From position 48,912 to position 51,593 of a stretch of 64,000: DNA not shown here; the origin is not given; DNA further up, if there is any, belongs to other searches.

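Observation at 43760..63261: Second catabolic cluster with tandem orphan CoxL-type molybdopterin subunits plus PrpD/CitE/CaiB (C5-dicarboxylate-like) enzymes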

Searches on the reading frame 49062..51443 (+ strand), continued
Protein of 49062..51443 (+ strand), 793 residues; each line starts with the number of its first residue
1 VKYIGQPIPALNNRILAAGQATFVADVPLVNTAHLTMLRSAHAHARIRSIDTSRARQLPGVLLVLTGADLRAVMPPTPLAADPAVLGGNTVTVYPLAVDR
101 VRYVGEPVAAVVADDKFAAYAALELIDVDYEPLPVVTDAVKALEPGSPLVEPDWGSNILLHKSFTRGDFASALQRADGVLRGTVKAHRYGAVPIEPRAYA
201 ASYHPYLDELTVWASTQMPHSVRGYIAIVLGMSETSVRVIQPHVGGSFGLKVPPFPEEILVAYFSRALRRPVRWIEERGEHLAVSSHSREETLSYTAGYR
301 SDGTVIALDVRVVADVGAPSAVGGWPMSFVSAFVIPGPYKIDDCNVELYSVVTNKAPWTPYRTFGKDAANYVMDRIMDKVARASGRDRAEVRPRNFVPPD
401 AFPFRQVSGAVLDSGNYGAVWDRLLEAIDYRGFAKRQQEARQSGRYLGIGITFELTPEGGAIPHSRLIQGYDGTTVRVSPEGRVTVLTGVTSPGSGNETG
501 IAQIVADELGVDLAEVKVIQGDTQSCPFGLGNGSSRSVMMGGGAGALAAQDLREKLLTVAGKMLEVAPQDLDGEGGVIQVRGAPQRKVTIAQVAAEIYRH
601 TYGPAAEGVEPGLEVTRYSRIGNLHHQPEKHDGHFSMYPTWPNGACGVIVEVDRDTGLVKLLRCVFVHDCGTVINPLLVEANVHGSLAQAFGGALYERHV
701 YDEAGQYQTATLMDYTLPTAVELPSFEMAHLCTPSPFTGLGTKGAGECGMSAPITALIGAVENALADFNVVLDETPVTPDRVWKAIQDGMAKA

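Call 16: find_encoding_contigs(protein=P0006, flank=10000, max_places=3)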
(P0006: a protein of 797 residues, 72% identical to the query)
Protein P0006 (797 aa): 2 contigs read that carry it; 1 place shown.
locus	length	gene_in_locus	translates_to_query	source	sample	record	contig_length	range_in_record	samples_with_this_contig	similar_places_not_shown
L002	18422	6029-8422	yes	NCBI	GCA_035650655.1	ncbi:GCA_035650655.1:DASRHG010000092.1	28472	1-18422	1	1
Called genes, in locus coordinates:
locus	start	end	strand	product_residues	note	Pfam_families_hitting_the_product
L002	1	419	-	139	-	PF04199:Cyclase (weak)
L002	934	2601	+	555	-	PF01590:GAF, PF13185:GAF_2, PF13492:GAF_3, PF00158:Sigma54_activat, PF01078:Mg_chelatase (faint), PF07728:AAA_5 (weak), PF14532:Sigma54_activ_2, PF25601:AAA_lid_14, +1 more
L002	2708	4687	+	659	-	PF16177:ACAS_N, PF00501:AMP-binding, PF13193:AMP-binding_C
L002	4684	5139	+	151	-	PF19315:MC_hydratase, PF01575:MaoC_dehydratas, PF13452:FAS1_DH_region (weak)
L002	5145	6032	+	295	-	PF03328:HpcH_HpaI, PF15617:C-C_Bond_Lyase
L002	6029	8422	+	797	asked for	PF01315:Ald_Xan_dh_C, PF02738:MoCoBD_1, PF20256:MoCoBD_2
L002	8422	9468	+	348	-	PF00296:Bac_luciferase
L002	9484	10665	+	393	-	PF02771:Acyl-CoA_dh_N, PF02770:Acyl-CoA_dh_M, PF00441:Acyl-CoA_dh_1, PF08028:Acyl-CoA_dh_2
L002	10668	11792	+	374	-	PF02515:CoA_transf_3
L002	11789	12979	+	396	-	PF02515:CoA_transf_3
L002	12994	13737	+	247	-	PF00857:Isochorismatase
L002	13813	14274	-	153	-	-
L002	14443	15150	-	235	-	PF13478:XdhC_C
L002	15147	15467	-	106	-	PF02625:XdhC_CoxI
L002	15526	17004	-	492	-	PF11794:HpaB_N, PF03241:HpaB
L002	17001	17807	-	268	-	PF13030:DUF3891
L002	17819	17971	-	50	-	-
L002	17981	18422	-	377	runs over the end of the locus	PF03069:FmdA_AmdA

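Call 22: find_related_loci(query=A1, collection=genome_contigs, flank=10000)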
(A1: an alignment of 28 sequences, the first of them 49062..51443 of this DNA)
Query A1 (793 aa) in genome_contigs; peptide patterns used: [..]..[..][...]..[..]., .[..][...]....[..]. (x = any residue, [..] = any of these).
334 stretches matched a pattern; 283 encode a relative of the query (tblastn E <= 1e-3); the best 80 are kept; 75 distinct loci.
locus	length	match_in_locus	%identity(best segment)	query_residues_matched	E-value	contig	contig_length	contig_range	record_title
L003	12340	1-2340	73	13-793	0e+0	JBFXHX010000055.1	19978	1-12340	MAG: Candidatus Binatia bacterium isolate CA_2019_TPIn_197 NODE_8848_length_19978_cov_9.729888_TPIn, whole genome shotgu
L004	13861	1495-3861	75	1-791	0e+0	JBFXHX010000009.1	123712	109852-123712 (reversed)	MAG: Candidatus Binatia bacterium isolate CA_2019_TPIn_197 NODE_527_length_123712_cov_10.043072_TPIn, whole genome shotg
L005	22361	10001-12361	69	1-787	0e+0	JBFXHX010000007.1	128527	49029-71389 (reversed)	MAG: Candidatus Binatia bacterium isolate CA_2019_TPIn_197 NODE_490_length_128527_cov_9.816168_TPIn, whole genome shotgu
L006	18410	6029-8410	72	1-792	0e+0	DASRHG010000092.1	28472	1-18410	MAG TPA_asm: Candidatus Binatia bacterium isolate SMAG_U10078 k141_741247, whole genome shotgun sequence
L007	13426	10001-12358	60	1-788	0e+0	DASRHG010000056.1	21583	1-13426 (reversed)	MAG TPA_asm: Candidatus Binatia bacterium isolate SMAG_U10078 k141_42852, whole genome shotgun sequence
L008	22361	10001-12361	58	1-788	0e+0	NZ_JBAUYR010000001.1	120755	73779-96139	MAG: Candidatus Binatus sp. isolate MFD06940_ilm_asm_bin44 k127_103680, whole genome shotgun sequence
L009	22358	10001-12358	58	1-787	0e+0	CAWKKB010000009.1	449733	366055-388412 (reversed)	MAG: uncultured delta proteobacterium isolate MFD00731.bin.2.133 genome assembly, contig: contig_697, whole genome shotg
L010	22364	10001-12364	58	1-788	0e+0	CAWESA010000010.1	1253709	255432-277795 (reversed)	MAG: uncultured delta proteobacterium isolate MFD04944.bin.1.34 genome assembly, contig: contig_52319, whole genome shot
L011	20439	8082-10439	58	1-788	0e+0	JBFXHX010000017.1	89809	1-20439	MAG: Candidatus Binatia bacterium isolate CA_2019_TPIn_197 NODE_898_length_89809_cov_9.896222_TPIn, whole genome shotgun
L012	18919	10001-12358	58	1-787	0e+0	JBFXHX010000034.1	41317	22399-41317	MAG: Candidatus Binatia bacterium isolate CA_2019_TPIn_197 NODE_2939_length_41317_cov_9.542000_TPIn, whole genome shotgu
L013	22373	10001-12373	58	1-792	0e+0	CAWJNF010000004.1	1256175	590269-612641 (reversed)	MAG: uncultured Thermoleophilia bacterium isolate MFD02840.bin.1.236 genome assembly, contig: contig_37361, whole genome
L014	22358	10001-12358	58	1-787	0e+0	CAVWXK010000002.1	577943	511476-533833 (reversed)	MAG: uncultured proteobacterium isolate MFD03726.bin.2.8 genome assembly, contig: contig_81767, whole genome shotgun seq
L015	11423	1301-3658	57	1-787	0e+0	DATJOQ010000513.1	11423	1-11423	MAG TPA_asm: Candidatus Binataceae bacterium isolate SMAG_U14891 k141_1022865, whole genome shotgun sequence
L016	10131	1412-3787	56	1-793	0e+0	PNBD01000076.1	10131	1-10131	MAG: Deltaproteobacteria bacterium isolate palsa_1115 73.20111000_P3M.98_contig_27300, whole genome shotgun sequence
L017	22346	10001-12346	58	1-783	0e+0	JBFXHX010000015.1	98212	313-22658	MAG: Candidatus Binatia bacterium isolate CA_2019_TPIn_197 NODE_777_length_98212_cov_10.279645_TPIn, whole genome shotgu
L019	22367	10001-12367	56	1-787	0e+0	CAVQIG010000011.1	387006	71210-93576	MAG: uncultured delta proteobacterium isolate MFD10007.bin.2.30 genome assembly, contig: contig_24660, whole genome shot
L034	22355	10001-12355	54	1-787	0e+0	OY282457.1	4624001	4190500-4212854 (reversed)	MAG: uncultured Candidatus Binatia bacterium genome assembly, chromosome: 1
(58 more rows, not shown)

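Call 25: search_protein_families(library=pfam, proteins=[L034:12376-13266:+, L034:13244-13768:+, L014:12403-13260:+, L014:13264-13776:+, L010:9478-9972:+, L017:12340-13236:+, L014:13733-14272:+])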
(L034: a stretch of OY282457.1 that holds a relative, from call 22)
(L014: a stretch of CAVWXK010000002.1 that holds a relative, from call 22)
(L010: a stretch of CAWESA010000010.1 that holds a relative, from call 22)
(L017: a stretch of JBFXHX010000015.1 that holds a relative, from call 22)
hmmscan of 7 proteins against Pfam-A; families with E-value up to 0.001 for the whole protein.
L034:12376-13266:+ (297 aa): 2 families
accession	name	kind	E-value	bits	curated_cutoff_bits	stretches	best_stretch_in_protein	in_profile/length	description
PF00941.27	FAD_binding_5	-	1.6e-46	158.6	27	1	10-182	2-169/170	FAD binding domain in molybdopterin dehydrogenase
PF03450.22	CO_deh_flav_C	-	1.3e-16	61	25.5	1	190-291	2-101/102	CO dehydrogenase flavoprotein C-terminal domain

L034:13244-13768:+ (175 aa): 3 families
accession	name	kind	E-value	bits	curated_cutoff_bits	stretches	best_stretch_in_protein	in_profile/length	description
PF01799.25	Fer2_2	-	2.1e-32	111.5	30.3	1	90-167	1-75/75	[2Fe-2S] binding domain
PF00111.32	Fer2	-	6.1e-06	26.5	21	1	23-72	2-51/77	2Fe-2S iron-sulfur cluster binding domain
PF13085.11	Fer2_3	-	2.8e-05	24.5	27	1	55-94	51-89/107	2Fe-2S iron-sulfur cluster binding domain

L014:12403-13260:+ (286 aa): 2 families
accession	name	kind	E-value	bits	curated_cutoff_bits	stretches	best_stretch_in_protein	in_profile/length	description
PF00941.27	FAD_binding_5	-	3.4e-53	180.4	27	1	7-176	2-169/170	FAD binding domain in molybdopterin dehydrogenase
PF03450.22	CO_deh_flav_C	-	3.5e-07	30.7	25.5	1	184-279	2-101/102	CO dehydrogenase flavoprotein C-terminal domain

L014:13264-13776:+ (171 aa): 3 families
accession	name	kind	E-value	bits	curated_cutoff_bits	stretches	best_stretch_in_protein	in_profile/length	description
PF01799.25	Fer2_2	-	4.3e-33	113.7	30.3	1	86-160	1-75/75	[2Fe-2S] binding domain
PF13085.11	Fer2_3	-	5.6e-07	30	27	1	23-92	19-91/107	2Fe-2S iron-sulfur cluster binding domain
PF00111.32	Fer2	-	7.7e-07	29.4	21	1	18-80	1-60/77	2Fe-2S iron-sulfur cluster binding domain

L010:9478-9972:+ (165 aa): 3 families
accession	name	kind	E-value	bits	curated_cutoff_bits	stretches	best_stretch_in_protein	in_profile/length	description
PF01799.25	Fer2_2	-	1.1e-33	115.6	30.3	1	81-155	1-75/75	[2Fe-2S] binding domain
PF00111.32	Fer2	-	4.4e-09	36.6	21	1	13-74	1-59/77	2Fe-2S iron-sulfur cluster binding domain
PF13085.11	Fer2_3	-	5.1e-06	26.9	27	1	45-86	50-90/107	2Fe-2S iron-sulfur cluster binding domain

L017:12340-13236:+ (299 aa): 2 families
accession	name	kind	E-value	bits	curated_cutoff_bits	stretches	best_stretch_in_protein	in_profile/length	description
PF00941.27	FAD_binding_5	-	1.6e-53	181.4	27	1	22-191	2-169/170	FAD binding domain in molybdopterin dehydrogenase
PF03450.22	CO_deh_flav_C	-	1.5e-08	35.1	25.5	1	199-294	2-101/102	CO dehydrogenase flavoprotein C-terminal domain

L014:13733-14272:+ (180 aa): 1 family
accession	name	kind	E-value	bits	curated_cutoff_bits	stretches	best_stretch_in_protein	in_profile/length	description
PF01315.27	Ald_Xan_dh_C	-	6.2e-29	101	31.3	1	40-156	1-110/110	Aldehyde oxidase and xanthine dehydrogenase, a/b hammerhead domain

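Call 28: search_protein_families(library=ncbifam, proteins=[window:49062-51443:+], max_evalue=1e-10)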
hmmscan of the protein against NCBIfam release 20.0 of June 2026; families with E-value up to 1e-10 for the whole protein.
window:49062-51443:+ (793 aa): 13 families
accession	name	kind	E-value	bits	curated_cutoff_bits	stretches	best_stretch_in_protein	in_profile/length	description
NF041018.1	glyceraldDH_alpha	equivalog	7.4e-177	590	790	1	2-782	1-740/741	glyceraldehyde dehydrogenase subunit alpha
NF040766.1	CODH_aero_grp5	exception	2.4e-176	588.2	950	1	2-784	3-783/785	aerobic carbon-monoxide dehydrogenase large subunit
TIGR02416.1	CO_dehy_Mo_lg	equivalog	7.6e-154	513.7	991.15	1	17-785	6-770/770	aerobic carbon-monoxide dehydrogenase large subunit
TIGR03194.1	4hydrxCoA_A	equivalog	3.7e-122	409.2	994.55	1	18-785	11-745/746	4-hydroxybenzoyl-CoA reductase subunit alpha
NF043082.1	XdhA_XDHase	equivalog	5.8e-106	355.4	780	2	16-600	13-589/758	xanthine dehydrogenase subunit XdhA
NF007426.0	PRK09970.1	equivalog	5.5e-97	325.6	916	2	2-601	4-593/761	xanthine dehydrogenase molybdenum-binding subunit XdhA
TIGR03196.1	pucD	equivalog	2.6e-83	280.8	783.65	1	15-766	14-741/763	xanthine dehydrogenase subunit D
TIGR02965.1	xanthine_xdhB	equivalog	2.4e-73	247.6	849.5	1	17-787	14-755/758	xanthine dehydrogenase molybdopterin binding subunit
NF045668.1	pterin_aldehy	equivalog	5.1e-63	213.5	1100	2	25-555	196-717/905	molybdopterin-dependent aldehyde oxidoreductase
TIGR03311.1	Se_dep_XDH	equivalog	1.8e-55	188.4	830.45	1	5-565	163-687/848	selenium-dependent xanthine dehydrogenase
TIGR03313.1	Se_sel_red_Mo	hypoth_equivalog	3.3e-53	180.6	1101.9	2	166-572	361-761/951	molybdopterin-dependent oxidoreductase Mo/Fe-S-binding subunit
NF041671.1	peri_hyde_PaoC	equivalog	2.7e-49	168.2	1180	2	1-595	15-565/735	aldehyde oxidoreductase molybdenum-binding subunit PaoC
TIGR02969.1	mam_aldehyde_ox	subfamily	3.8e-40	137.3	1912.3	1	4-559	576-1105/1330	aldehyde oxidase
